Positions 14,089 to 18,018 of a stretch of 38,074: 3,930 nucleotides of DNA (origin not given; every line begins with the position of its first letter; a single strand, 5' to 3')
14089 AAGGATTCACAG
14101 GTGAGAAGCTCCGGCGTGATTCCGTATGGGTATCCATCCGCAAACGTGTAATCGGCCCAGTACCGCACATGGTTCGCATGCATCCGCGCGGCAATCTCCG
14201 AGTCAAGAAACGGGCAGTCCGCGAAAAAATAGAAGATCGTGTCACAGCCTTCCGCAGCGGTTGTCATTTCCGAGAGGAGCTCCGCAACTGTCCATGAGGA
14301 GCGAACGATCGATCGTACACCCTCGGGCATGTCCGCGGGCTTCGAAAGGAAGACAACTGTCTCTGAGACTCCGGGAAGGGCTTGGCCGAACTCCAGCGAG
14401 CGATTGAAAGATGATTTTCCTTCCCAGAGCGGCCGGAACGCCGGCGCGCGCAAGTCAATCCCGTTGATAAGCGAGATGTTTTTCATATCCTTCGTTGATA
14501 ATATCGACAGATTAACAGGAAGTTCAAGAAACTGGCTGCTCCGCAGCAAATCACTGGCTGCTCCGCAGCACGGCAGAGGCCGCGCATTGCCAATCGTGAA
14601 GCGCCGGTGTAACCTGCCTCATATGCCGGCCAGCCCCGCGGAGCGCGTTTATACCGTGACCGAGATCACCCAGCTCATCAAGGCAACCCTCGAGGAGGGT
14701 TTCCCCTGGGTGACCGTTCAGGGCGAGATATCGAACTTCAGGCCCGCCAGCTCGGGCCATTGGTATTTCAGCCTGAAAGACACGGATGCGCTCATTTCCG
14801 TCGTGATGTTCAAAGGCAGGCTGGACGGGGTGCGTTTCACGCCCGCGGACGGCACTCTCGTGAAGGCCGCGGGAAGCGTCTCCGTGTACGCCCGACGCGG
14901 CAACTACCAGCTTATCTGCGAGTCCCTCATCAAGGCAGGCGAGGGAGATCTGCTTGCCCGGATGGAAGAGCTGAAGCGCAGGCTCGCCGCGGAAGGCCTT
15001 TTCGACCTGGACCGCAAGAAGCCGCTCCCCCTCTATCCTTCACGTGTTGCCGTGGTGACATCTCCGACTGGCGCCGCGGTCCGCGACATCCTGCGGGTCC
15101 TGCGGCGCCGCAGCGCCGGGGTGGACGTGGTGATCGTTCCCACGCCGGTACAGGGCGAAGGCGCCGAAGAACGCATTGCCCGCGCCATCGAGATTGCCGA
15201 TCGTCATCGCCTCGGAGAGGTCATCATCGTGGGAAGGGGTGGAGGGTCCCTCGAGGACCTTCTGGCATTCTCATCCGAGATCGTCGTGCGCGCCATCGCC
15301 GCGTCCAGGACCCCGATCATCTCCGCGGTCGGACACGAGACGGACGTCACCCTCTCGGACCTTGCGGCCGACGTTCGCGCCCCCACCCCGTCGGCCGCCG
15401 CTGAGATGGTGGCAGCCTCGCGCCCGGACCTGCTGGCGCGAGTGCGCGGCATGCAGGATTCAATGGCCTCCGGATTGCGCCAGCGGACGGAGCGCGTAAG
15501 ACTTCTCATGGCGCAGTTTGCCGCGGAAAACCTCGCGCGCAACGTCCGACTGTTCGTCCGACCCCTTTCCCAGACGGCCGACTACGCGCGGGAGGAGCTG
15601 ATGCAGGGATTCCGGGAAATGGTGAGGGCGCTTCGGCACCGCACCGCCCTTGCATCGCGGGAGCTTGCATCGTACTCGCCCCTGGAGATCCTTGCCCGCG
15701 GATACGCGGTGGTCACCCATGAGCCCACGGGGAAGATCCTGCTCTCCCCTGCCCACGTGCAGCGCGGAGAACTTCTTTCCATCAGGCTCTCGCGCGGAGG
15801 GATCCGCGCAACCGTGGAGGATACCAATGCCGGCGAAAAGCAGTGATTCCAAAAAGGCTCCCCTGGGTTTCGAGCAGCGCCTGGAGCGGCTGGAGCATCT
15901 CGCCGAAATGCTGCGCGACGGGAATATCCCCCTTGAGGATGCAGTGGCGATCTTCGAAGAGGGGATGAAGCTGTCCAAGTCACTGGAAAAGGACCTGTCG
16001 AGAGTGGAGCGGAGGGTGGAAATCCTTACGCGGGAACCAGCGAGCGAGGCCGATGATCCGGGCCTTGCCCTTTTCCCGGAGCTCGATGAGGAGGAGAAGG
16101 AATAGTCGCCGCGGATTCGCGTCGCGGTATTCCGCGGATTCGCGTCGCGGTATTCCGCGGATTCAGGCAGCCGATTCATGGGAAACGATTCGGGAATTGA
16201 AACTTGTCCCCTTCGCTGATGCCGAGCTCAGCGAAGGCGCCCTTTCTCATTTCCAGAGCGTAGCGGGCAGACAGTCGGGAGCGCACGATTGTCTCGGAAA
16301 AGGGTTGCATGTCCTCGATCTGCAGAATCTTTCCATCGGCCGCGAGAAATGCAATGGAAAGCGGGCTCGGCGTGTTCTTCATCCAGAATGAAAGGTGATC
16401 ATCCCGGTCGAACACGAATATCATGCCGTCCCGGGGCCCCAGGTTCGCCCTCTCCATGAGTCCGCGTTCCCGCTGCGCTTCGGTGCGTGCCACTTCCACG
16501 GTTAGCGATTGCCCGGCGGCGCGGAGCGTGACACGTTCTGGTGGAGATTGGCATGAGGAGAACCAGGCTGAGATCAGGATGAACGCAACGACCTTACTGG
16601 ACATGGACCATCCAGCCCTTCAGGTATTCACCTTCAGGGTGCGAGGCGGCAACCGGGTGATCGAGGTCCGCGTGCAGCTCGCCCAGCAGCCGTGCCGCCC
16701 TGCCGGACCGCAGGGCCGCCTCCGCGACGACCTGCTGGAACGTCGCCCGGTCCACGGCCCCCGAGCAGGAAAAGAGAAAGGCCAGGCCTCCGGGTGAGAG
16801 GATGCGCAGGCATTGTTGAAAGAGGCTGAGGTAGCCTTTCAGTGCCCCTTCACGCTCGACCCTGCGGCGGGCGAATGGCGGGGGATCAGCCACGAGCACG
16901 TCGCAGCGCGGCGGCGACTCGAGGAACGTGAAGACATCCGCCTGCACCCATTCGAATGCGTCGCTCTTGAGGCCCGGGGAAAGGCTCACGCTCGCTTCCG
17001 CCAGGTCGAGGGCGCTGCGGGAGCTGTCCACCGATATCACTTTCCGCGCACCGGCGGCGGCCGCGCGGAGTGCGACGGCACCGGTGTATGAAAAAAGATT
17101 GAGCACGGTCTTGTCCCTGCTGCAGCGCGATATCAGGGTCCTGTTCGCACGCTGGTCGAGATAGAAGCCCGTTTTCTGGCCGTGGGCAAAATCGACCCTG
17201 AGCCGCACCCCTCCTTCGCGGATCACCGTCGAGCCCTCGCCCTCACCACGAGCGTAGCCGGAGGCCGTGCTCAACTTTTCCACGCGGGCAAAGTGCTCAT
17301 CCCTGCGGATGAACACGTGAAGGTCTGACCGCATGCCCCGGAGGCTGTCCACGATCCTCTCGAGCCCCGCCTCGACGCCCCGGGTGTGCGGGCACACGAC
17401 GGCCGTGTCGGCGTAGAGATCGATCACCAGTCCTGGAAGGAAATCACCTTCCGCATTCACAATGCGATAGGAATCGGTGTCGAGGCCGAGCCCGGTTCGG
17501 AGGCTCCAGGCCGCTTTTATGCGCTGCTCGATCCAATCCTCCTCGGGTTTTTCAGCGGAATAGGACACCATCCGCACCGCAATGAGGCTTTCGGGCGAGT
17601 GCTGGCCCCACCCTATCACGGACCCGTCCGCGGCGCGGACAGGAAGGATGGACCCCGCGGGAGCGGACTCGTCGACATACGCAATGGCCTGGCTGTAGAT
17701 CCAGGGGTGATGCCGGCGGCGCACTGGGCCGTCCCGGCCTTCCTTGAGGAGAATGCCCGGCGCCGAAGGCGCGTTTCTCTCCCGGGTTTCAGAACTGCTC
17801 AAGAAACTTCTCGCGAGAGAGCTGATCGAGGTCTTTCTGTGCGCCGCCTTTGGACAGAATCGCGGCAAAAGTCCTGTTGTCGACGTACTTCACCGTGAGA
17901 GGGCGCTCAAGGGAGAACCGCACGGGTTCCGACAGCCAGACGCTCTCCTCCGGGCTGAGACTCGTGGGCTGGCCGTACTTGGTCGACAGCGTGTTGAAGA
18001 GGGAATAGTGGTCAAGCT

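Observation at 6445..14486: Seven-gene overlap-coupled operon joining nucleotide-sugar/radical-SAM enzymes to a peptidoglycan amidase, directly upstream of flaA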

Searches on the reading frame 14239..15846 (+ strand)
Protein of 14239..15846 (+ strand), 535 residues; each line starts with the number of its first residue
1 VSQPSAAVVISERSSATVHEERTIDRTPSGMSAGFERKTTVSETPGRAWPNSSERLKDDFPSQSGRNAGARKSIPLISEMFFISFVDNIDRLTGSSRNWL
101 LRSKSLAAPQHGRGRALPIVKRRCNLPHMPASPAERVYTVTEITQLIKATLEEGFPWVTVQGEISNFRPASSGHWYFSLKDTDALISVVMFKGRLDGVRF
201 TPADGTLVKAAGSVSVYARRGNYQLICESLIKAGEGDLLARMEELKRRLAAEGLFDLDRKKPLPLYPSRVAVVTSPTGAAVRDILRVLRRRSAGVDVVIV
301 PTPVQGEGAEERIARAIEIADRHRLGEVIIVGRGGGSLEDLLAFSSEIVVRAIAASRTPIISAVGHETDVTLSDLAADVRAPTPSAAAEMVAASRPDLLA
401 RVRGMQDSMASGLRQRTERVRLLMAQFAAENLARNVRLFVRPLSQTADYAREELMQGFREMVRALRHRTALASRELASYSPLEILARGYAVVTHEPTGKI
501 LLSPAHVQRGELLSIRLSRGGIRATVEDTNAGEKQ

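Call 23: search_protein_families(library=pfam, proteins=[window:14239-15846:+], max_evalue=0.0001)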
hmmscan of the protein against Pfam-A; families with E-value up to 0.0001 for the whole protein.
window:14239-15846:+ (535 aa): 3 families
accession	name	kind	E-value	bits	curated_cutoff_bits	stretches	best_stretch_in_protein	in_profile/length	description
PF02601.20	Exonuc_VII_L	-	8.1e-83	278.9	35.9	2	254-460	1-205/315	Exonuclease VII, large subunit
PF13742.12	tRNA_anti_2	-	3.7e-29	101.2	27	1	138-230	1-94/95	OB-fold nucleic acid binding domain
PF01336.31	tRNA_anti-codon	-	5.7e-10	39.4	27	1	158-231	1-73/75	OB-fold nucleic acid binding domain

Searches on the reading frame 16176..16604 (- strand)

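Call 23: search_protein_families(library=pfam, proteins=[window:16176-16604:-], max_evalue=0.0001)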
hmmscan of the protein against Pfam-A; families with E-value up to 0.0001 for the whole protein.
window:16176-16604:- (142 aa): 1 family
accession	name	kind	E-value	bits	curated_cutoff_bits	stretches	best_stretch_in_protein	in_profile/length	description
PF02643.20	DUF192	-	9.9e-33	112.6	27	1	35-137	2-96/96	Uncharacterized ACR, COG1430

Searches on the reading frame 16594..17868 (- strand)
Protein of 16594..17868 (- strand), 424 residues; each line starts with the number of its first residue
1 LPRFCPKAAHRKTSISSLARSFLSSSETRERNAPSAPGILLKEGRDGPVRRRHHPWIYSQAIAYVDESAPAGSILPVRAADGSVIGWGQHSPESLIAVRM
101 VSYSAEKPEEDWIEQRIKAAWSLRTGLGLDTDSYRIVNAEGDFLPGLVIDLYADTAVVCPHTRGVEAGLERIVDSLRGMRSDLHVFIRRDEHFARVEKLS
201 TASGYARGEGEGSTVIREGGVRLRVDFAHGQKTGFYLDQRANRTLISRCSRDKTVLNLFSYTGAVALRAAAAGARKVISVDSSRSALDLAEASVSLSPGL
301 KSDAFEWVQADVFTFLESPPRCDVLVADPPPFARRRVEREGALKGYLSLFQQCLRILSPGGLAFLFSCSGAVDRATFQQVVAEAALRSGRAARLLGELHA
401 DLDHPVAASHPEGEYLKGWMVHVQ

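Call 23: search_protein_families(library=pfam, proteins=[window:16594-17868:-], max_evalue=0.0001)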
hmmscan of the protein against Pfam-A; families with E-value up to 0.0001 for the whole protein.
window:16594-17868:- (424 aa): 2 families
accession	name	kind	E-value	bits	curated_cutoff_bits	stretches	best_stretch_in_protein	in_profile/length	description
PF10672.15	Methyltrans_SAM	-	2e-15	57.3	27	1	201-336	73-210/286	S-adenosylmethionine-dependent methyltransferase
PF17785.7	PUA_3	-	8.5e-14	51.5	22.6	1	51-102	12-63/64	PUA-like domain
